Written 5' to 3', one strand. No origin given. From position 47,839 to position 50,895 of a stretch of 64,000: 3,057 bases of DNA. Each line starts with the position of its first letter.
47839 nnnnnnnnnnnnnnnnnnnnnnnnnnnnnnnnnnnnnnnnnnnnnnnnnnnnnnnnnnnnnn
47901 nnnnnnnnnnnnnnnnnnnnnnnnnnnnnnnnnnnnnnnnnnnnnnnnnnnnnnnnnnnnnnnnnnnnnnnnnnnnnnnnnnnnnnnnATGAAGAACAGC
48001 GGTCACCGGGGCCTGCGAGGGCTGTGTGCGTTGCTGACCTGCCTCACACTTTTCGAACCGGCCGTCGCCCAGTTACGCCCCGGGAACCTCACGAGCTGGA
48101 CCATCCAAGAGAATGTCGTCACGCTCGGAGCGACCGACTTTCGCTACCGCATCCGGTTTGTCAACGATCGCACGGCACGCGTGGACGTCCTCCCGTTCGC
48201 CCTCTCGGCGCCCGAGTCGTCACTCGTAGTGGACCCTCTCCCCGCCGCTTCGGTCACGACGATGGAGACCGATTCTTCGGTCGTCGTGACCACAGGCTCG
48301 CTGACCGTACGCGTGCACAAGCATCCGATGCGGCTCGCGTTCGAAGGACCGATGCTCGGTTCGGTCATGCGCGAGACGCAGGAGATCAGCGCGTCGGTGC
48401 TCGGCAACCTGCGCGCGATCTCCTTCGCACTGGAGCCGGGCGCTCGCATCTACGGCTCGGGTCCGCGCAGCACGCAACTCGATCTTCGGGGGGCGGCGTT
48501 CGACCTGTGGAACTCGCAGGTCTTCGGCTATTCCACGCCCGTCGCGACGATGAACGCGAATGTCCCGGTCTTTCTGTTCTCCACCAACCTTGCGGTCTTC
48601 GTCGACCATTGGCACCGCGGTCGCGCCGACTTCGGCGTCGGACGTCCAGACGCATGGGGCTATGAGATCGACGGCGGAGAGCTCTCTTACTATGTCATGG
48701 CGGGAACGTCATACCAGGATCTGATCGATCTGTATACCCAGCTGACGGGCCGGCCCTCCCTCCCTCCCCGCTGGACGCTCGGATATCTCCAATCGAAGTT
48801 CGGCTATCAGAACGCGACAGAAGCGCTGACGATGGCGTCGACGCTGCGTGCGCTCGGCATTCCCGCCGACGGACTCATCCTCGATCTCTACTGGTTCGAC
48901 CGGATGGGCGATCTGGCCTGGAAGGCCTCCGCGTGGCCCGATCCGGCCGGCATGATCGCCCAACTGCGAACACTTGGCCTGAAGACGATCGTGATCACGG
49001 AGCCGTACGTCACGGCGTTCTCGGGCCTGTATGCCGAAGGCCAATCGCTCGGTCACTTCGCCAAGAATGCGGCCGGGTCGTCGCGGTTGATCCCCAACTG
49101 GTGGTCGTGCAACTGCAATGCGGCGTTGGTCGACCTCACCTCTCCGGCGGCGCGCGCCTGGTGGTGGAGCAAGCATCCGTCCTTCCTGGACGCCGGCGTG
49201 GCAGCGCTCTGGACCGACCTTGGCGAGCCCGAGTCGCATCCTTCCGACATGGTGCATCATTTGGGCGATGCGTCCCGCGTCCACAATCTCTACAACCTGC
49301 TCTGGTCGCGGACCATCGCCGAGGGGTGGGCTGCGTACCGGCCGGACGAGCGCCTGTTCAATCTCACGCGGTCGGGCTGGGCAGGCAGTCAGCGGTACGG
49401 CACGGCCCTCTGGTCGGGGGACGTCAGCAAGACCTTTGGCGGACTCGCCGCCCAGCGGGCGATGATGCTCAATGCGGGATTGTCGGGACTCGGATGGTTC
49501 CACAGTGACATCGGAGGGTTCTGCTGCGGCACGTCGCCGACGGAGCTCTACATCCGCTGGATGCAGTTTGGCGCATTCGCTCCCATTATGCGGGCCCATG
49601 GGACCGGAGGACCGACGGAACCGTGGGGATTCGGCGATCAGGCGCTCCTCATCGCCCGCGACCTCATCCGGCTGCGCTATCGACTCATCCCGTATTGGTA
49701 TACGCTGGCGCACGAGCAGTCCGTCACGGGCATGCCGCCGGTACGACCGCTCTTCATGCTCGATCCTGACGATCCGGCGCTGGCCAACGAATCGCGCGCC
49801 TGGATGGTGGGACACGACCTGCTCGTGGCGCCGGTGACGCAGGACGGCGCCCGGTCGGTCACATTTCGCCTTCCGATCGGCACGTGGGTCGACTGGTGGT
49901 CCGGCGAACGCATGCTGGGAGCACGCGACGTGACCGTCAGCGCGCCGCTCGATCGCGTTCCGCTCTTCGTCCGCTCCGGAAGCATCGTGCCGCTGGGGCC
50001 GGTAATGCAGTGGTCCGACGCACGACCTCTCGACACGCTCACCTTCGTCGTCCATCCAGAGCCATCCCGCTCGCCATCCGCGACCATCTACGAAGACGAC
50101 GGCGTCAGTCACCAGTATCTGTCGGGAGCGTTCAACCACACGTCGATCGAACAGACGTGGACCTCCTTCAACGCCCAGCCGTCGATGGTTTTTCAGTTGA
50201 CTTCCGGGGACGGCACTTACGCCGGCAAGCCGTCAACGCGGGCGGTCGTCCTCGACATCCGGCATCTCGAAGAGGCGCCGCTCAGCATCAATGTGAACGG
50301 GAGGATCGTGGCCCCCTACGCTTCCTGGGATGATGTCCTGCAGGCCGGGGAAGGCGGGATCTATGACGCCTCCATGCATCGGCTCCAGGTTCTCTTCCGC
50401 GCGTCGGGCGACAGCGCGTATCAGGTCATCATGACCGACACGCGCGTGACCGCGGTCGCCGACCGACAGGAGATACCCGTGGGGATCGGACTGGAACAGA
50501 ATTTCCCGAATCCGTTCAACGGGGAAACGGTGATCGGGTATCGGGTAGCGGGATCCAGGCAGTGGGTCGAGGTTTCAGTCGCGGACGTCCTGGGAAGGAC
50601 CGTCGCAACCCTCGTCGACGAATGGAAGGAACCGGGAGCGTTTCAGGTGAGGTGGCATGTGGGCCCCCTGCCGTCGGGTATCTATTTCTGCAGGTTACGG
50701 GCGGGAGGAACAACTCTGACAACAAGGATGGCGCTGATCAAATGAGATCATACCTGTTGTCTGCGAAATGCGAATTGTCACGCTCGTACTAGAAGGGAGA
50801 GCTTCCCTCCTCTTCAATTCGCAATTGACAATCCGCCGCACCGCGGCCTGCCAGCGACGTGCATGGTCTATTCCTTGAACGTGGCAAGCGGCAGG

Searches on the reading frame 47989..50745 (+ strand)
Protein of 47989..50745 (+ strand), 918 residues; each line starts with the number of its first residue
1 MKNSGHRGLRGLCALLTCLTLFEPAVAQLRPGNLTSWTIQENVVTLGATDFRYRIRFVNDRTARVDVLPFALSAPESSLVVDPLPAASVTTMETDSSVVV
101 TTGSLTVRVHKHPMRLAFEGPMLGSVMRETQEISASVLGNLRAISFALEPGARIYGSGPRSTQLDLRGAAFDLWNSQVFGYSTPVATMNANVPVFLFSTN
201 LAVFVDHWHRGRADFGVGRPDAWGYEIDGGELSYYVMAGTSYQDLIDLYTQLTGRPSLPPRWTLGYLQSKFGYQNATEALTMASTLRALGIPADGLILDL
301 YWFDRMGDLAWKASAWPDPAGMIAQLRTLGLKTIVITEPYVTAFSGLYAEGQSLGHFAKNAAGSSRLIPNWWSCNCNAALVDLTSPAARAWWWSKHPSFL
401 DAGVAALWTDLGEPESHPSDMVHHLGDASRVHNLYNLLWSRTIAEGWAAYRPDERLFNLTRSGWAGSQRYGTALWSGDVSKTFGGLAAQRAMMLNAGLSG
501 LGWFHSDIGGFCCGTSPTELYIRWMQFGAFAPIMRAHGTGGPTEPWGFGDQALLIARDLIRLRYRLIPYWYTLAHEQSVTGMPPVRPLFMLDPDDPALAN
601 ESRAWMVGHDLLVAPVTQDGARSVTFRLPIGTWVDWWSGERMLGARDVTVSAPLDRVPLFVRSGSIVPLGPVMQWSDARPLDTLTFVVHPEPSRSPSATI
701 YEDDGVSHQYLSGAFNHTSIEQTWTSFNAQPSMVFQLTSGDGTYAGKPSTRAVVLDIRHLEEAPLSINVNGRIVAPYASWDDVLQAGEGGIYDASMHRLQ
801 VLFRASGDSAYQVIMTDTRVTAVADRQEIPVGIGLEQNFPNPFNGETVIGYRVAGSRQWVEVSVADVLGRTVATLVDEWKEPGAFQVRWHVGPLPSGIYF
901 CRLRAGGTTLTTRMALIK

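Call 14: find_encoding_contigs(protein=window:47989-50745:+, flank=10000, max_places=10)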
Protein window:47989-50745:+ (918 aa): no gene with exactly this product is on record in the collection.

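Call 15: find_homologous_proteins(query=window:47989-50745:+, max_evalue=1e-50)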
Query window:47989-50745:+ (918 aa): 1076 proteins with E <= 1e-50 among 8000 candidates; the best 120 are listed.
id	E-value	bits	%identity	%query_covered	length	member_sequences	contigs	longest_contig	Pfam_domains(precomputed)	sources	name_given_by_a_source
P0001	0.0e+0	2139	100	100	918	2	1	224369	PF21365.4,PF18962.8,PF13802.13,PF01055.33,PF17137.10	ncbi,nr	ncbi:MAG: DUF4968 domain-containing protein [Bacteroidetes bacterium]|nr:DUF4968 domain-containing p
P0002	0.0e+0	1739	80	100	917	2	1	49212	PF21365.4,PF18962.8,PF13802.13,PF01055.33,PF17137.10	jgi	jgi:alpha-glucosidase (family GH31 glycosyl hydrolase)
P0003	0.0e+0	1699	77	99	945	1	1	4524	PF21365.4,PF18962.8,PF13802.13,PF01055.33,PF17137.10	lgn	-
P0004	0.0e+0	1627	76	98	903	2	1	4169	PF21365.4,PF18962.8,PF13802.13,PF01055.33,PF17137.10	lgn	-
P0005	0.0e+0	1370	66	96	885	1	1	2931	PF21365.4,PF18962.8,PF13802.13,PF01055.33,PF17137.10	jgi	jgi:alpha-glucosidase (family GH31 glycosyl hydrolase)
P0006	0.0e+0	1306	61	99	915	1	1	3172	PF21365.4,PF18962.8,PF13802.13,PF01055.33,PF17137.10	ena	-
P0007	9.2e-263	893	46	97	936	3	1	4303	PF21365.4,PF18962.8,PF13802.13,PF01055.33,PF17137.10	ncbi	-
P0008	3.3e-262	891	45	80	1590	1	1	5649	PF21365.4,PF13802.13,PF01055.33,PF17137.10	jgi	jgi:alpha-D-xyloside xylohydrolase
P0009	7.2e-262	890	47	98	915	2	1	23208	PF21365.4,PF18962.8,PF13802.13,PF01055.33,PF17137.10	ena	-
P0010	2.8e-259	881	44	99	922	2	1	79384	PF21365.4,PF18962.8,PF13802.13,PF01055.33,PF17137.10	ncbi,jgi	ncbi:MAG: TIM-barrel domain-containing protein [Bacteroidota bacterium]|jgi:alpha-glucosidase (famil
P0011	2.9e-259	881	45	97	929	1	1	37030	PF21365.4,PF18962.8,PF13802.13,PF01055.33,PF17137.10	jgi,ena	jgi:alpha-glucosidase (family GH31 glycosyl hydrolase)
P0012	7.1e-259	880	45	99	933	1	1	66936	PF21365.4,PF18962.8,PF13802.13,PF01055.33,PF17137.10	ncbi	-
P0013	3.7e-258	878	46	98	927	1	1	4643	PF21365.4,PF18962.8,PF13802.13,PF01055.33,PF17137.10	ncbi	-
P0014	4.4e-258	877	44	96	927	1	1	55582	PF21365.4,PF18962.8,PF13802.13,PF01055.33,PF17137.10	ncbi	-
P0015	1.7e-257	875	46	99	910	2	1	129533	PF21365.4,PF18962.8,PF13802.13,PF01055.33,PF17137.10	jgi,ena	-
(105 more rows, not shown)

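Call 16: find_encoding_contigs(protein=P0002, flank=10000, max_places=4)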
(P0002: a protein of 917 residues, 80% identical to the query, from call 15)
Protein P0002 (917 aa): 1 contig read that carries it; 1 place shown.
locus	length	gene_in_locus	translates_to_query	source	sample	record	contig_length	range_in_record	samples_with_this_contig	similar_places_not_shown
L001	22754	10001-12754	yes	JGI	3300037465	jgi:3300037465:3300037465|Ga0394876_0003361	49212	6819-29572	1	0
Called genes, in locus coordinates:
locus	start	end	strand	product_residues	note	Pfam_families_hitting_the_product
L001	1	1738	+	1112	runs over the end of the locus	PF06202:GDE_C (weak), PF22422:MGH1-like_GH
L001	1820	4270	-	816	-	PF17162:DUF5118, PF17148:DUF5117, PF16313:DUF4953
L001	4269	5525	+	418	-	PF00266:Aminotran_5, PF01041:DegT_DnrJ_EryC1, PF22580:KYNU_C (faint)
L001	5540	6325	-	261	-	PF00072:Response_reg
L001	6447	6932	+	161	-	PF00710:Asparaginase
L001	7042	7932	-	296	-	PF00072:Response_reg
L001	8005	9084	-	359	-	-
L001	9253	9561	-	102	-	-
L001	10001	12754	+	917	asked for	PF13802:Gal_mutarotas_2, PF01055:Glyco_hydro_31_2nd, PF21365:Glyco_hydro_31_3rd, PF17137:DUF5110 (weak), PF18962:Por_Secre_tail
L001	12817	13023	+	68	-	-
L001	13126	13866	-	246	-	PF13428:TPR_14 (faint), PF13432:TPR_16, PF00515:TPR_1 (weak), PF07719:TPR_2 (weak), PF06347:SH3_4 (weak)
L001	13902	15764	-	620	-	PF13584:BatD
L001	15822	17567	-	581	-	PF00092:VWA, PF13519:VWA_2, PF13414:TPR_11, PF13432:TPR_16, PF14559:TPR_19 (weak), PF00515:TPR_1, PF07719:TPR_2, PF13414:TPR_11, +7 more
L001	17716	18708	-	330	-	PF07584:BatA, PF00092:VWA, PF13519:VWA_2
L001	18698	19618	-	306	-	-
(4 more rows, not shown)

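Call 17: find_encoding_contigs(protein=P0001, flank=10000, max_places=4)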
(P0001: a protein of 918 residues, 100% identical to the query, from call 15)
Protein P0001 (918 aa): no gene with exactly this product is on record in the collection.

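Call 21: find_encoding_contigs(protein=P0003, flank=10000, max_places=3)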
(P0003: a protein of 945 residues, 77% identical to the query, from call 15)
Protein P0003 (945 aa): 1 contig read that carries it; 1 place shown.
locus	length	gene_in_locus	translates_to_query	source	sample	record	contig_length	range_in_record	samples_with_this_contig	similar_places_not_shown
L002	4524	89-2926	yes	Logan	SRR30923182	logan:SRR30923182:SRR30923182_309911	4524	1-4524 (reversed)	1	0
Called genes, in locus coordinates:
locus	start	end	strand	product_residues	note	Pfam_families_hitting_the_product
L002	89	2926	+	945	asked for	PF13802:Gal_mutarotas_2, PF01055:Glyco_hydro_31_2nd, PF21365:Glyco_hydro_31_3rd, PF17137:DUF5110 (weak), PF18962:Por_Secre_tail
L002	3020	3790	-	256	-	PF13432:TPR_16, PF00515:TPR_1 (weak), PF07719:TPR_2 (weak), PF06347:SH3_4 (weak)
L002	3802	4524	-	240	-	?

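Call 22: find_encoding_contigs(protein=P0004, flank=10000, max_places=3)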
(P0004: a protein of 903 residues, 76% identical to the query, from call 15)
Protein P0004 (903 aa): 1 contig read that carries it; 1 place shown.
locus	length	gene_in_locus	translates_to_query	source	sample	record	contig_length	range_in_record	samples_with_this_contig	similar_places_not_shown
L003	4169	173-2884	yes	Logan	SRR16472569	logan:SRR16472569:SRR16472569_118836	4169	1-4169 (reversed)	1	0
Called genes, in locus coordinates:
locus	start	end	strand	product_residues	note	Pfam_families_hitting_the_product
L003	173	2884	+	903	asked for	PF13802:Gal_mutarotas_2, PF01055:Glyco_hydro_31_2nd, PF21365:Glyco_hydro_31_3rd, PF17137:DUF5110, PF18962:Por_Secre_tail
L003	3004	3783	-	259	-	PF13428:TPR_14 (faint), PF13432:TPR_16, PF07719:TPR_2 (weak), PF06347:SH3_4 (faint)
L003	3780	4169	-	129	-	?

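Call 25: find_related_loci(query=window:47989-50745:+, collection=genome_contigs, flank=6000)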
Query window:47989-50745:+ (918 aa) in genome_contigs; peptide patterns used: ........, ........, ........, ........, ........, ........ (x = any residue, [..] = any of these).
599 stretches matched a pattern (row limit reached: there are more); 581 encode a relative of the query (tblastn E <= 1e-3); the best 80 are kept; 80 distinct loci.
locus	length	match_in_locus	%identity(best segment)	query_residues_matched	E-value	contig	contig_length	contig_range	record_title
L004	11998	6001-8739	42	12-918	0e+0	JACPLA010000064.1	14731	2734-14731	MAG: Ignavibacteriales bacterium isolate NC_groundwater_509_Ag_S-0.1um_53_10 S35_SO-1_scaffold_178459, whole genome shot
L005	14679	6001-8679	25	1-918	4e-87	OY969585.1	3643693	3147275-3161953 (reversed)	MAG: Ignavibacteriota bacterium isolate MFD03726.bin.c.11 genome assembly, chromosome: 1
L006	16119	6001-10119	27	6-918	1e-68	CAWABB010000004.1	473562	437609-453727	MAG: uncultured Ignavibacteria bacterium isolate MFD05942.bin.1.109 genome assembly, contig: contig_14385, whole genome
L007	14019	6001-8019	33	55-715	8e-103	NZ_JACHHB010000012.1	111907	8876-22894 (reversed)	Texcoconibacillus texcoconensis strain DSM 24696 Ga0415234_12, whole genome shotgun sequence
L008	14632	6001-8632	41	800-918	2e-20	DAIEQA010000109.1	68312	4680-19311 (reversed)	MAG TPA_asm: Ignavibacteriales bacterium isolate clean1178 k141_3845844, whole genome shotgun sequence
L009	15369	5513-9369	42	777-918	3e-20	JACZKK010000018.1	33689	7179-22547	MAG: Ignavibacteriaceae bacterium isolate MAG43 ignavibacteriales_1_contig_92973, whole genome shotgun sequence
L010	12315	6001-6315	49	811-918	8e-20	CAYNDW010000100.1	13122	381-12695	MAG TPA_asm: uncultured Cytophagia bacterium isolate binchicken_co248_448 genome assembly, contig: NODE_5942_length_1312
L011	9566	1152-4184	48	818-918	1e-19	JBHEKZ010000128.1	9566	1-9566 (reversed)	MAG: Melioribacteraceae bacterium isolate bin.740 k141_3717436, whole genome shotgun sequence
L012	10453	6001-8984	39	791-918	2e-19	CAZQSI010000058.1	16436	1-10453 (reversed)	MAG TPA_asm: uncultured Chitinophagaceae bacterium isolate SRP237561_co1_86 genome assembly, contig: NODE_6097_length_16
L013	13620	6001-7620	49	829-918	5e-19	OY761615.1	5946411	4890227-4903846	MAG: Ignavibacteriaceae bacterium isolate 0c874fb2-9291-49ee-bde1-826c4484edf3 genome assembly, chromosome: 1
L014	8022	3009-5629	49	809-918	2e-19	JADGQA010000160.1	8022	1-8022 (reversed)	MAG: Bacteroidota bacterium isolate Chersky.3_21 contig-100_5888, whole genome shotgun sequence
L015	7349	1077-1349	51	830-918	2e-19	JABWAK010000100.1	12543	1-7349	MAG: Bacteroidetes bacterium isolate MAG_2 scaffold_5843, whole genome shotgun sequence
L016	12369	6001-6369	40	793-918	7e-19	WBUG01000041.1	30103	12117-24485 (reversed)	MAG: Bacteroidetes bacterium isolate SB10 contig_810, whole genome shotgun sequence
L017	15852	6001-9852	43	811-918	7e-20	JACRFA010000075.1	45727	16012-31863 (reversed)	MAG: Ignavibacteriae bacterium isolate NC_groundwater_1713_Pr3_B-0.1um_53_10 SR-2_scaffold_141_915717, whole genome shot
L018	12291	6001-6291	40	821-918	8e-19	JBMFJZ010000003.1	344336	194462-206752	MAG: Bacteroidota bacterium isolate KM4336-10 NODE_3_length_344336_cov_37.536433, whole genome shotgun sequence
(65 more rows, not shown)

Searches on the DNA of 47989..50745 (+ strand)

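Call 81: search_rna_families(source=L070, start=900, end=1600, threshold=evalue, max_evalue=1)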
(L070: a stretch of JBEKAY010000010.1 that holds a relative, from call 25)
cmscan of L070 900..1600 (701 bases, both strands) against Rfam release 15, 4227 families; matches with E-value up to 1: 5.
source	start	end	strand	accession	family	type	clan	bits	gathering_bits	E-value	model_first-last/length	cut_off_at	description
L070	1385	1459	-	RF00005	tRNA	Gene; tRNA;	CL00001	63.3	29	2.4e-13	1-71/71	no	tRNA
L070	1260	1333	+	RF02837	anti-hemB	Gene; sRNA;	-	23.7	49.5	0.0033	1-81/81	no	Burkholderia RNA 7 (anti-hemB)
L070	1211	1284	-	RF03027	RT-6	Gene; sRNA;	-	22.9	46.7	0.013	1-75/75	no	RT-6 RNA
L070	1310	1410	-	RF01954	SOX2OT_exon4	Gene; lncRNA;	-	20.2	40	0.13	1-109/109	no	SOX2 overlapping transcript exon 4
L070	1294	1409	-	RF04321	tmRNA_permuted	Gene;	-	18.2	47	0.16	36-102/213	no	permuted transfer-messenger RNA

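Call 82: search_rna_families(source=L070, start=1180, end=1300, threshold=evalue, max_evalue=1, show_alignments=2)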
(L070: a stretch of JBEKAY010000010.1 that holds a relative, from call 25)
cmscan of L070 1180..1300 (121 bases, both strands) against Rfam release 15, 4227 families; matches with E-value up to 1: 1.
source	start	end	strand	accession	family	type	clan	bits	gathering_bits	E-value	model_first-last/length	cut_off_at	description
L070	1211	1284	-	RF03027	RT-6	Gene; sRNA;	-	22.9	46.7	0.0023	1-75/75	no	RT-6 RNA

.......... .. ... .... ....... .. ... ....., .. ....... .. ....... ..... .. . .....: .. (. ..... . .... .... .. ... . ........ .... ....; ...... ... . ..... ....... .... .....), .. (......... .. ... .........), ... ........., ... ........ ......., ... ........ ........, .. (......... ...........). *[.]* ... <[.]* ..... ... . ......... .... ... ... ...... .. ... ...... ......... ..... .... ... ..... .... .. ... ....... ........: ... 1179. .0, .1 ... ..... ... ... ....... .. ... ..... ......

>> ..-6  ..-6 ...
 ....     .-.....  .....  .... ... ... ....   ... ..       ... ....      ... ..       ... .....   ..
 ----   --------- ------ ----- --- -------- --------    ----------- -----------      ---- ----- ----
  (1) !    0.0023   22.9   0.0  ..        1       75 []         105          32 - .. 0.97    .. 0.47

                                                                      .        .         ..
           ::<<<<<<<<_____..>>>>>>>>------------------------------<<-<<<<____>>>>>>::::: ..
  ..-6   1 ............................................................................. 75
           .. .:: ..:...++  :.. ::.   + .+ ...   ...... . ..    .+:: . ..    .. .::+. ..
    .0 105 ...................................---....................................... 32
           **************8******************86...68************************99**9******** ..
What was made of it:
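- Tried and rejected: The window copy gives no such hit (calls 81, 82).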
